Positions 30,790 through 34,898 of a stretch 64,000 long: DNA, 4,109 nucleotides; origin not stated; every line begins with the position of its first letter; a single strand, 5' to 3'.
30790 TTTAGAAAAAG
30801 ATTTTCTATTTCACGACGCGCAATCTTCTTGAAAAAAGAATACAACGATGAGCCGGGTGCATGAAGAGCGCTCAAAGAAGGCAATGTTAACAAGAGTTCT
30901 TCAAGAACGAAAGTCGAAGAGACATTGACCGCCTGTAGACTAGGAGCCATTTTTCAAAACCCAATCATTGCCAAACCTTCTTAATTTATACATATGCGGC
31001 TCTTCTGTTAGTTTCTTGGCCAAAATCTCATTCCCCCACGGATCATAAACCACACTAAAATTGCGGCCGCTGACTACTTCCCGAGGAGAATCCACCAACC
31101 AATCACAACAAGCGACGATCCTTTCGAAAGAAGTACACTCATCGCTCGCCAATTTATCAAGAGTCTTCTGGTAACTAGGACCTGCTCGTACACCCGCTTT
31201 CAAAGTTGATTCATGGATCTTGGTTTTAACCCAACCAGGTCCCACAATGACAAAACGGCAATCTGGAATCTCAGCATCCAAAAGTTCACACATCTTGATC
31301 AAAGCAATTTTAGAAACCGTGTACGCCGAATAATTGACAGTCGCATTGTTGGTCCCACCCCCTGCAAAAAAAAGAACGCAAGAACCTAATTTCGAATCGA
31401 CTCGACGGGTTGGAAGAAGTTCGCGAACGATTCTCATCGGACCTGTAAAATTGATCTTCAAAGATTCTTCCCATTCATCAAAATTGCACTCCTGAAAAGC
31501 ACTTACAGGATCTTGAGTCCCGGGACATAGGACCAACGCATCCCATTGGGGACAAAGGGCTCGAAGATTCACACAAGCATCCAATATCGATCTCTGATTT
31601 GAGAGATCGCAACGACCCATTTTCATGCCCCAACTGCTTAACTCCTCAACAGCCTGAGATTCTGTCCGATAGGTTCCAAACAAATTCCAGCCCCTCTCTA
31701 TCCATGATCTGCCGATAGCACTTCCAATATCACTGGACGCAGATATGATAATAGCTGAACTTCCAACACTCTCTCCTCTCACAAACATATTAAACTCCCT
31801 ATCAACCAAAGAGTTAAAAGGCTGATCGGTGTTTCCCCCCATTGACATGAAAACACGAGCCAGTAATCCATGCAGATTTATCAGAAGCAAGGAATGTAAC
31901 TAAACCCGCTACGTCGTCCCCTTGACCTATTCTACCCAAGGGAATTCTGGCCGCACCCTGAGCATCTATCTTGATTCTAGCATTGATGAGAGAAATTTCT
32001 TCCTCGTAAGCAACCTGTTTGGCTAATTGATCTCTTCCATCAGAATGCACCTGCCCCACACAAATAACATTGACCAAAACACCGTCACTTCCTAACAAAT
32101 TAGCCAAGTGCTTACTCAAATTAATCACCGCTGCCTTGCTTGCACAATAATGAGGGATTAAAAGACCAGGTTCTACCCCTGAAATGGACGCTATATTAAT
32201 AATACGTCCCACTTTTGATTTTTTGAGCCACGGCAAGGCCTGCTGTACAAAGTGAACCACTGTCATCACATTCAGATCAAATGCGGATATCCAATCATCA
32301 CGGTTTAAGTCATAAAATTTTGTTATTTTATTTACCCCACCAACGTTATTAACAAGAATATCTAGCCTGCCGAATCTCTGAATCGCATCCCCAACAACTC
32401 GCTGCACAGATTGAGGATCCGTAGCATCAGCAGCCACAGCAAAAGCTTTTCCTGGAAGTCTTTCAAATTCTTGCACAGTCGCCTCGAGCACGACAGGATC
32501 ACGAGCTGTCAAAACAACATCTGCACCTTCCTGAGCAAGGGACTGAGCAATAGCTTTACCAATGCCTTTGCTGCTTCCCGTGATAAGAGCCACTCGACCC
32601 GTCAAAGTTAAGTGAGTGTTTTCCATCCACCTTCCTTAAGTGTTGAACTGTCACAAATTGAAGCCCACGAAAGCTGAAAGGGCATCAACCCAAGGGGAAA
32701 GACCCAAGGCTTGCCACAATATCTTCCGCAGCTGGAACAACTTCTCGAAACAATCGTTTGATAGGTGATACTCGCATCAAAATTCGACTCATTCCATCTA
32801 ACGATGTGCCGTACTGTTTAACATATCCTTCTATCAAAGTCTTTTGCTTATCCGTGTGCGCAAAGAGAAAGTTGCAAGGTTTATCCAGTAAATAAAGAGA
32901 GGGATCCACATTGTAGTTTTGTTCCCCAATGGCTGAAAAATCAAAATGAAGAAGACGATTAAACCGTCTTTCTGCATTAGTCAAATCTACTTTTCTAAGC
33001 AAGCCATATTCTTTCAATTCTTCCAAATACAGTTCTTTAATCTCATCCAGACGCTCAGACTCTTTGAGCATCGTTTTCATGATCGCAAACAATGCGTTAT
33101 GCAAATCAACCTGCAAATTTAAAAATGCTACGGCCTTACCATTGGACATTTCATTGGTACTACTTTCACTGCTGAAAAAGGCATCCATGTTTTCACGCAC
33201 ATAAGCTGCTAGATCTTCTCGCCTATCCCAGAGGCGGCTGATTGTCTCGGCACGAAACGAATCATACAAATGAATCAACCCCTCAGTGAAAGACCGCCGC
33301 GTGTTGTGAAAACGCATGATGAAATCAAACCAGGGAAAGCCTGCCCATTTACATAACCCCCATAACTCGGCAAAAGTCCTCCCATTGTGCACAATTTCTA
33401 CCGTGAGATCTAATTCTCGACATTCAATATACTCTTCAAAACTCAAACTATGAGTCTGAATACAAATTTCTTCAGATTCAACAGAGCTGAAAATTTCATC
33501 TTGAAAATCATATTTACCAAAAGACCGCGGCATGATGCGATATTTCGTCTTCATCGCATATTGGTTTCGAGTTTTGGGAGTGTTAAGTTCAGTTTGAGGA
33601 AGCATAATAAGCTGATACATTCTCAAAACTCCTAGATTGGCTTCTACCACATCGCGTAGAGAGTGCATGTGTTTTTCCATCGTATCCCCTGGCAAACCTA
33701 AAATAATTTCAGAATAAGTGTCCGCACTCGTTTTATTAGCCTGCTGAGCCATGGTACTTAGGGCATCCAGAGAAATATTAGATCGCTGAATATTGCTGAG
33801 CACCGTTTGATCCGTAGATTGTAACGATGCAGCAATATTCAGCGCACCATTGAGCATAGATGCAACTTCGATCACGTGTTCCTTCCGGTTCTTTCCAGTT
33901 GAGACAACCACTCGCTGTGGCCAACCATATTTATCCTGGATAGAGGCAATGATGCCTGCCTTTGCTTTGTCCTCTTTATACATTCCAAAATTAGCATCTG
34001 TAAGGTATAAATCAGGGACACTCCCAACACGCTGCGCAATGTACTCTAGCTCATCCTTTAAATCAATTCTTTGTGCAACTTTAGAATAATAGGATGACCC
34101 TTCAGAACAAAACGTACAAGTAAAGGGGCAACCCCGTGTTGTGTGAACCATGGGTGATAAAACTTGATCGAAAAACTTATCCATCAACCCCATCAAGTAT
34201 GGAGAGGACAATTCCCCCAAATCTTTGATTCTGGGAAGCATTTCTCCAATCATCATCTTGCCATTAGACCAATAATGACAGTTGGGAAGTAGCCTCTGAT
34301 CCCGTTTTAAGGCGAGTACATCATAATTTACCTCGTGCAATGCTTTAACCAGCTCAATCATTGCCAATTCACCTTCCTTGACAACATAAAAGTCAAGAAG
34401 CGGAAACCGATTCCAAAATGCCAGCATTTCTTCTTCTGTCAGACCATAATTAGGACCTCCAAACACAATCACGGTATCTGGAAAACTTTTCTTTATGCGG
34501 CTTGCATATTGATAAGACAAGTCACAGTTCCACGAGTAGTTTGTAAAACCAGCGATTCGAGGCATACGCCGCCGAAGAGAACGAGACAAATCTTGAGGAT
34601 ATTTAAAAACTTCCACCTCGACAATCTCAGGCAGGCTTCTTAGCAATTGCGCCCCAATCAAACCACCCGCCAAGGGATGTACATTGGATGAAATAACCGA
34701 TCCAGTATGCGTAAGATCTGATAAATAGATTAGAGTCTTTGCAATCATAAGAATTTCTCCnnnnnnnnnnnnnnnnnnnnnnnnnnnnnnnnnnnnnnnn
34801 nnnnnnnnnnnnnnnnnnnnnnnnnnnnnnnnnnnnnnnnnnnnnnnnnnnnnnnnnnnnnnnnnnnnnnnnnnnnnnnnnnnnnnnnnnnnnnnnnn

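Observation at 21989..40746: Machinery for C-branched or C-methylated sugars: YerE-like ThDP enzyme, E1 alpha/beta pair and two B12-radical SAM enzymes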

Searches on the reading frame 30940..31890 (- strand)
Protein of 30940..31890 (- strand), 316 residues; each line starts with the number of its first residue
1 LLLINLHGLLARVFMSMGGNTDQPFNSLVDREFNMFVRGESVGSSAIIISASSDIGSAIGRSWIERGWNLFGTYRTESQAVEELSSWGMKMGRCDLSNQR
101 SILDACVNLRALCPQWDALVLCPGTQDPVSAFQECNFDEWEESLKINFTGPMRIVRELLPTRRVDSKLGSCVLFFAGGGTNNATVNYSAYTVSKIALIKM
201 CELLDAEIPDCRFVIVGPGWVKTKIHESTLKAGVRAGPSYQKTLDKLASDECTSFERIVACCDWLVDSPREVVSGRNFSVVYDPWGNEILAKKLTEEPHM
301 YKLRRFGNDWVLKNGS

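Call 4: search_protein_families(library=pfam, proteins=[window:30940-31890:-])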
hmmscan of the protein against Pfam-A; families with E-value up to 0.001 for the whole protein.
window:30940-31890:- (316 aa): 2 families
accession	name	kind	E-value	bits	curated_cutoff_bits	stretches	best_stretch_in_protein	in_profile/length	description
PF00106.31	adh_short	-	7.6e-18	65.1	26.6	1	46-229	3-190/195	short chain dehydrogenase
PF13561.12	adh_short_C2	-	1.1e-17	64.8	27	1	52-279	5-230/236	Enoyl-(Acyl carrier protein) reductase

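Call 15: search_protein_families(library=ncbifam, proteins=[window:30940-31890:-], max_evalue=0.00001)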
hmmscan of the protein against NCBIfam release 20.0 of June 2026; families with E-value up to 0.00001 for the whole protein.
window:30940-31890:- (316 aa): 63 families (the best 25 are shown)
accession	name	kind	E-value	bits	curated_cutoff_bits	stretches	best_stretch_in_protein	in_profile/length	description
NF006073.0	PRK08219.1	equivalog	8.4e-18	64.9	218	1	45-229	5-182/227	SDR family oxidoreductase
NF009466.0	PRK12826.1-2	subfamily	1e-17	64.4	222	1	45-279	5-239/248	3-oxoacyl-ACP reductase FabG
NF004823.0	PRK06179.1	subfamily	1.1e-15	57.8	310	1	45-234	7-192/271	oxidoreductase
NF005672.0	PRK07454.1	equivalog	2e-15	56.6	234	1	44-228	7-195/241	SDR family oxidoreductase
NF047420.2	EF_P_mod_YmfI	equivalog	4.1e-14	52.9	238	1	46-231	2-188/236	elongation factor P 5-aminopentanone reductase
NF005403.0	PRK06953.1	equivalog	1.5e-13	50.7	254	1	45-225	3-181/222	SDR family oxidoreductase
NF005056.0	PRK06463.1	equivalog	1.7e-13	50.4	339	1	44-225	8-189/255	3-ketoacyl-(acyl-carrier-protein) reductase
NF006074.0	PRK08220.1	equivalog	2.8e-13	50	312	1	43-229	8-188/251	2,3-dihydro-2,3-dihydroxybenzoate dehydrogenase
NF004203.0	PRK05653.2-4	subfamily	5.3e-13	48.9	313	1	43-232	6-201/260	3-oxoacyl-ACP reductase FabG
NF005559.1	PRK07231.1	subfamily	5.6e-13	49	215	1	43-279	4-242/249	glucose 1-dehydrogenase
NF005806.0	PRK07666.1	equivalog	3e-12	46.3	286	1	43-225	7-193/239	3-ketoacyl-ACP reductase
NF006035.0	PRK08177.1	equivalog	3.3e-12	46.4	251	1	45-225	6-187/228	SDR family oxidoreductase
NF004824.0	PRK06180.1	subfamily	9.3e-12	44.7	298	1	46-247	7-209/279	oxidoreductase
NF005067.0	PRK06484.1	equivalog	1.2e-11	43.9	713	1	46-233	12-203/524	short chain dehydrogenase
TIGR04316.1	dhbA_paeA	equivalog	1.3e-11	44.5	300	1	47-228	2-187/250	2,3-dihydro-2,3-dihydroxybenzoate dehydrogenase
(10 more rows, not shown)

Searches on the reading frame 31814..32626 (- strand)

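Call 4: search_protein_families(library=pfam, proteins=[window:31814-32626:-])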
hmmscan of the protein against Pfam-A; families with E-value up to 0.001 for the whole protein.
window:31814-32626:- (270 aa): 4 families
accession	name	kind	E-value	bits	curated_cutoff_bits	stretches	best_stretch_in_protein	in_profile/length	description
PF13561.12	adh_short_C2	-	4e-54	184.1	27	1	19-266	5-236/236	Enoyl-(Acyl carrier protein) reductase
PF00106.31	adh_short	-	4.5e-54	183.3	26.6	1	11-203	1-192/195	short chain dehydrogenase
PF08659.16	KR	-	1.1e-08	35.7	22.6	1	13-170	3-159/180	KR domain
PF00670.27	AdoHcyase_NAD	-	0.00071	20.2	27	0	4-54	17-67/162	S-adenosyl-L-homocysteine hydrolase, NAD binding domain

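Call 15: search_protein_families(library=ncbifam, proteins=[window:31814-32626:-], max_evalue=0.00001)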
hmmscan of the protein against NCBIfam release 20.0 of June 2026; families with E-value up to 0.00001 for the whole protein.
window:31814-32626:- (270 aa): 230 families (the best 25 are shown)
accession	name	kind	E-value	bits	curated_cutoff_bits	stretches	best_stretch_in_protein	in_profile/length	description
NF005559.1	PRK07231.1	subfamily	6.4e-67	225.7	215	1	8-265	2-247/249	glucose 1-dehydrogenase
NF005095.0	PRK06523.1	subfamily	2e-57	194.7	231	1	4-267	4-259/261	oxidoreductase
NF009466.0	PRK12826.1-2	subfamily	2.2e-57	194.4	222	1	10-266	3-245/248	3-oxoacyl-ACP reductase FabG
NF004198.0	PRK05653.1-3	equivalog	1e-56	192.2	296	1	7-266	4-247/248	3-oxoacyl-ACP reductase FabG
NF052558.1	MBtsdlDhBudC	equivalog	2.7e-56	190.9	270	1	9-266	2-242/250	meso-2,3-butanediol dehydrogenase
TIGR01830.1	3oxo_ACP_reduc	equivalog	6.8e-53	179.8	297.75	1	13-264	1-237/239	3-oxoacyl-[acyl-carrier-protein] reductase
TIGR02415.1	23BDH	subfamily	2.3e-51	174.7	304.35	1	11-264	1-250/254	acetoin reductase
NF009468.0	PRK12826.1-4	equivalog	2.9e-50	171.3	318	1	7-265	4-247/256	SDR family oxidoreductase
NF004791.0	PRK06138.1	equivalog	4.2e-50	170.4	312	1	7-265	2-249/252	SDR family oxidoreductase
NF004818.0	PRK06172.1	equivalog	3.9e-49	167.3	336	1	7-265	4-250/253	SDR family oxidoreductase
NF009093.0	PRK12429.1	subfamily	7.7e-49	166.3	258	1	7-264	2-255/259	3-hydroxybutyrate dehydrogenase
TIGR03971.1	SDR_subfam_1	subfamily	1.1e-48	166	300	1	8-265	1-268/271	mycofactocin-coupled SDR family oxidoreductase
NF004197.0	PRK05653.1-1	equivalog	1.6e-48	165.5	332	1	7-265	4-246/249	3-oxoacyl-ACP reductase FabG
NF005909.0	PRK07890.1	subfamily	2.2e-48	164.8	258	1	7-266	4-258/260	short chain dehydrogenase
NF005390.0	PRK06935.1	equivalog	4.5e-48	163.8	369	1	5-264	10-254/258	2-dehydro-3-deoxy-D-gluconate 5-dehydrogenase KduD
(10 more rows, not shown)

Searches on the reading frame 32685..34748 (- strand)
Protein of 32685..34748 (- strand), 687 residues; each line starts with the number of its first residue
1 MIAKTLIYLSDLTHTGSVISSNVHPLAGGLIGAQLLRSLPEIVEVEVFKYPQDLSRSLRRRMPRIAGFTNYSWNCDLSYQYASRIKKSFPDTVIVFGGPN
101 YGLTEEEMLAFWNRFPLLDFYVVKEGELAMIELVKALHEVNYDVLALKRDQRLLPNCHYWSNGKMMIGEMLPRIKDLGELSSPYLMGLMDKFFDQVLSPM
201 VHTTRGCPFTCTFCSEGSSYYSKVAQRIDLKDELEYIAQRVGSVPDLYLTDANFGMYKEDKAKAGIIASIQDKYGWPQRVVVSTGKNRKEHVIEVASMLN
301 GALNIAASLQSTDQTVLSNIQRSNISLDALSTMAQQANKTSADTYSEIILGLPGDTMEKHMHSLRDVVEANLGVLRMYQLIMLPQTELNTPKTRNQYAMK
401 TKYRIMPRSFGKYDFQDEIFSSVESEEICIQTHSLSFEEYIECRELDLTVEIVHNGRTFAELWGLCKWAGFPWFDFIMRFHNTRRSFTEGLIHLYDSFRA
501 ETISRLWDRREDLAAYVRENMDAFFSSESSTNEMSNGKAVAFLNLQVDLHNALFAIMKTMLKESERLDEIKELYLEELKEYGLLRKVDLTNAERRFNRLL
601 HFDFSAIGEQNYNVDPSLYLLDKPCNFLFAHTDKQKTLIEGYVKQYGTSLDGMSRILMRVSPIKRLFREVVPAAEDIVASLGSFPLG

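Call 4: search_protein_families(library=pfam, proteins=[window:32685-34748:-])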
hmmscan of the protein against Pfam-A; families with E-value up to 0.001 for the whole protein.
window:32685-34748:- (687 aa): 2 families
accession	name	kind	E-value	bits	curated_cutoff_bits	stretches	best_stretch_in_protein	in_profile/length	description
PF04055.27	Radical_SAM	-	9.8e-09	36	29.5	1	203-365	3-164/166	Radical SAM superfamily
PF02310.24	B12-binding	-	4.1e-07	30.3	32.1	1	20-133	9-120/121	B12 binding domain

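Call 15: search_protein_families(library=ncbifam, proteins=[window:32685-34748:-], max_evalue=0.00001)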
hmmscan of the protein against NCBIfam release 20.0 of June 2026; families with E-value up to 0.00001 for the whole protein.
window:32685-34748:- (687 aa): 13 families
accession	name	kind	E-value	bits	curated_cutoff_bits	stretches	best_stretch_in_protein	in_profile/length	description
NF033712.0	B12_rSAM_KedN5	subfamily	1.2e-43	149.3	700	1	57-398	57-395/624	KedN5 family methylcobalamin-dependent radical SAM C-methyltransferase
NF038361.1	rSAM_Sden_1168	equivalog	7.4e-16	57.8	575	1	68-388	146-469/560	Sden_1168 family B12-binding radical SAM P-methyltransferase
NF050148.1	rSAM_ApyD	equivalog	8.3e-13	47.6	750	1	56-370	68-365/645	RiPP biosynthesis radical SAM protein ApyD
TIGR03471.1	HpnJ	equivalog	1.1e-11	44.3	577.6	1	79-398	85-393/472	hopanoid biosynthesis associated radical SAM protein HpnJ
TIGR04479.1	bcpD_PhpK_rSAM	subfamily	2e-10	39.6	600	1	83-361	132-400/504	PhpK family radical SAM P-methyltransferase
TIGR03975.1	rSAM_ocin_1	subfamily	6e-10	38.2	281.85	1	47-251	113-318/606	RiPP maturation radical SAM C-methyltransferase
TIGR04072.2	rSAM_ladder_B12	equivalog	6.5e-10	38.2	360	1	73-400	81-380/443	lipid biosynthesis B12-binding/radical SAM protein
TIGR04013.1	B12_SAM_MJ_1487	hypoth_equivalog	7.9e-10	38.1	251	0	304-394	268-359/382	TIGR04013 family B12-binding domain/radical SAM domain-containing protein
TIGR02026.1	BchE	equivalog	1e-09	37.8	481.35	1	53-223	54-218/497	magnesium-protoporphyrin IX monomethyl ester anaerobic oxidative cyclase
TIGR04367.1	HpnR_B12_rSAM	equivalog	2.7e-08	32.8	650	1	42-237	41-227/490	hopanoid C-3 methylase HpnR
TIGR04107.1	rSAM_HutW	equivalog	7.3e-07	28.4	400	1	300-399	150-249/419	heme anaerobic degradation radical SAM methyltransferase ChuW/HutW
TIGR01212.1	TIGR01212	equivalog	1.4e-06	27.7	180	1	211-390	40-225/302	tRNA modification radical SAM protein MnmL/YtqA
TIGR00089.1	TIGR00089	subfamily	4e-06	25.9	251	1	198-378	140-326/429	MiaB/RimO family radical SAM methylthiotransferase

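Call 18: search_solved_structures(query=window:32685-34748:-, max_evalue=0.001)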
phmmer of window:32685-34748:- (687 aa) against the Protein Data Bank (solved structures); distinct sequences matched with E-value up to 0.001: 2.
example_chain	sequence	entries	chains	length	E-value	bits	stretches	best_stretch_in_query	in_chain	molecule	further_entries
7kdx_A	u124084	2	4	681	7.8e-43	150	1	63-457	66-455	Methyltransferase TokK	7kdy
9n1b_A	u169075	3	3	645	2e-28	102.4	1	154-392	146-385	Radical SAM protein | Radical SAM enzyme CysS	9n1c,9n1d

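Call 50: find_homologous_proteins(query=window:32685-34748:-, max_evalue=1e-20)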
Query window:32685-34748:- (687 aa): 1509 proteins with E <= 1e-20 among 8000 candidates; the best 120 are listed.
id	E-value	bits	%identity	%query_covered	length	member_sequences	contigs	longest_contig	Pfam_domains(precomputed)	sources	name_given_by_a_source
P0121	0.0e+0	1571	100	100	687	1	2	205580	PF04055.28,PF02310.25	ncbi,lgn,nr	ncbi:MAG: radical SAM protein [Chlamydiae bacterium]|nr:radical SAM protein [Chlamydiota bacterium] 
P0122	0.0e+0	1041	66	97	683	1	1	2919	PF04055.28,PF02310.25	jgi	jgi:radical SAM superfamily enzyme YgiQ (UPF0313 family)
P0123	0.0e+0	1010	63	98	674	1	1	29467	PF04055.28,PF02310.25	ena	-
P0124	7.5e-292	988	62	99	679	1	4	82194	PF04055.28,PF02310.25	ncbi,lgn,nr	ncbi:MAG: cobalamin B12-binding domain-containing protein [Candidatus Omnitrophica bacterium]|nr:cob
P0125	6.5e-288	975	61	98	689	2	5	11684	PF04055.28,PF02310.25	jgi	jgi:radical SAM superfamily enzyme YgiQ (UPF0313 family)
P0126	1.2e-281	954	60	97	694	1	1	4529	PF04055.28,PF02310.25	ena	-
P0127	1.4e-280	950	60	97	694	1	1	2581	PF04055.28,PF02310.25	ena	-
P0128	1.3e-278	944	60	97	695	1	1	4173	PF04055.28,PF02310.25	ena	-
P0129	4.5e-278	942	60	97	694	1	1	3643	PF04055.28,PF02310.25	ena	-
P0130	6.0e-278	942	60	97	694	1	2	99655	PF04055.28,PF02310.25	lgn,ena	-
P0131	2.1e-277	940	60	97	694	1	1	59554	PF04055.28,PF02310.25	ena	-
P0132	4.3e-277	939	59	97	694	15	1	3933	PF04055.28,PF02310.25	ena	-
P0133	5.6e-277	939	60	97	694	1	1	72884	PF04055.28,PF02310.25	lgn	-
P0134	1.5e-276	937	59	97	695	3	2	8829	PF04055.28,PF02310.25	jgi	-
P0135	4.2e-275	932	59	97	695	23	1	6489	PF04055.28,PF02310.25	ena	-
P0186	2.1e-239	814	52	100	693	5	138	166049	PF02310.25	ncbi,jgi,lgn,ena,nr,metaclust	ncbi:MAG: radical SAM protein [Nitrospina sp.]|jgi:tRNA A37 methylthiotransferase MiaB|nr:radical SA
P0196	4.1e-237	807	51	98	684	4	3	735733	PF04055.28,PF02310.25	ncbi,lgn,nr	ncbi:MAG: cobalamin-dependent protein [Leptospira sp.]|nr:cobalamin-dependent protein [Leptospira sp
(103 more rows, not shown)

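Call 51: find_encoding_contigs(protein=P0196, flank=10000, max_places=1)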
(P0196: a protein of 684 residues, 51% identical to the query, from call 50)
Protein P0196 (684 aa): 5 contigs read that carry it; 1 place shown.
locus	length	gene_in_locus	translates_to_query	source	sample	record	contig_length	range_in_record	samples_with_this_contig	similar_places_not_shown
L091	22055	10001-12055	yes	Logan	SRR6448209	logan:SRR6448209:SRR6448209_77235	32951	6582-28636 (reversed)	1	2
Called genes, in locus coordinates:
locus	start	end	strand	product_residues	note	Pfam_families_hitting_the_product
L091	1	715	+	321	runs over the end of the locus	PF00676:E1_dh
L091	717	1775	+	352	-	PF02779:Transket_pyr, PF02780:Transketolase_C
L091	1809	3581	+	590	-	PF02776:TPP_enzyme_N, PF00205:TPP_enzyme_M, PF02775:TPP_enzyme_C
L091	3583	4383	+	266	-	PF00106:adh_short, PF01370:Epimerase (faint), PF13561:adh_short_C2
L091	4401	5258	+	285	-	PF05050:Methyltransf_21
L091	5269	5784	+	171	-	-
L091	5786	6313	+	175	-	-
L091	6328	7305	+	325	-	PF03706:LPG_synthase_TM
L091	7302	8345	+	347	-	PF08240:ADH_N, PF00107:ADH_zinc_N, PF13602:ADH_zinc_N_2 (faint)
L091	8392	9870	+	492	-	PF01467:CTP_transf_like, PF00294:PfkB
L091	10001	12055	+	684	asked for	PF02310:B12-binding, PF04055:Radical_SAM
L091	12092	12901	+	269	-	PF00106:adh_short, PF08659:KR (weak), PF13561:adh_short_C2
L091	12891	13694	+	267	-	PF00106:adh_short, PF23441:SDR (weak), PF08659:KR (weak), PF13561:adh_short_C2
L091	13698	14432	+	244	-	PF00535:Glycos_transf_2, PF10111:Glyco_tranf_2_2 (weak)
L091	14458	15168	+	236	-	PF00483:NTP_transferase, PF12804:NTP_transf_3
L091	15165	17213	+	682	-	PF13231:PMT_2 (weak)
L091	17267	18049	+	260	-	PF00483:NTP_transferase, PF12804:NTP_transf_3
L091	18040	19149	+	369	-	PF01073:3Beta_HSD (weak), PF01370:Epimerase, PF16363:GDP_Man_Dehyd, PF02719:Polysacc_synt_2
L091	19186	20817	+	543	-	PF00266:Aminotran_5 (weak), PF01041:DegT_DnrJ_EryC1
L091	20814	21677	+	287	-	PF01370:Epimerase, PF16363:GDP_Man_Dehyd (faint)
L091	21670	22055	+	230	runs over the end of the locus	PF00535:Glycos_transf_2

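Call 52: find_encoding_contigs(protein=P0186, flank=10000, max_places=1)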
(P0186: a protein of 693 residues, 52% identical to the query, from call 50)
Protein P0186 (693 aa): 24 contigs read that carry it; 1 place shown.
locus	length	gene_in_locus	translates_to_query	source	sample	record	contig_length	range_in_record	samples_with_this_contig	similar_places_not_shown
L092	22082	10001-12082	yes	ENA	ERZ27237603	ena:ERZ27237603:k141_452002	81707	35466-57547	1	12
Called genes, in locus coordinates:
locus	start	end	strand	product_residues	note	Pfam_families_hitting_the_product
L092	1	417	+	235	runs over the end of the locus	PF00106:adh_short, PF08659:KR (weak), PF13460:NAD_binding_10 (weak), PF13561:adh_short_C2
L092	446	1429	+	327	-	PF05050:Methyltransf_21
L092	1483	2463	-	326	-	PF04055:Radical_SAM, PF13186:SPASM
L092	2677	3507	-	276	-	-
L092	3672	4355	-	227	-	PF05721:PhyH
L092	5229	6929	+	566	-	PF02776:TPP_enzyme_N, PF00205:TPP_enzyme_M, PF02775:TPP_enzyme_C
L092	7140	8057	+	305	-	PF00535:Glycos_transf_2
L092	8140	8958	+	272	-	PF00106:adh_short, PF13561:adh_short_C2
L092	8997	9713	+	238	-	PF00106:adh_short, PF08659:KR, PF13561:adh_short_C2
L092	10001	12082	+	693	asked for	PF02310:B12-binding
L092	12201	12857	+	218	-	PF13489:Methyltransf_23, PF13847:Methyltransf_31, PF08241:Methyltransf_11, PF08242:Methyltransf_12, PF13649:Methyltransf_25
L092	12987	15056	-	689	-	PF02310:B12-binding, PF04055:Radical_SAM (faint)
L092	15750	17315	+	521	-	PF03062:MBOAT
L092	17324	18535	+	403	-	-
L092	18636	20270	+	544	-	PF02310:B12-binding (faint), PF04055:Radical_SAM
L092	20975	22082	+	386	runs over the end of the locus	PF02706:Wzz (weak)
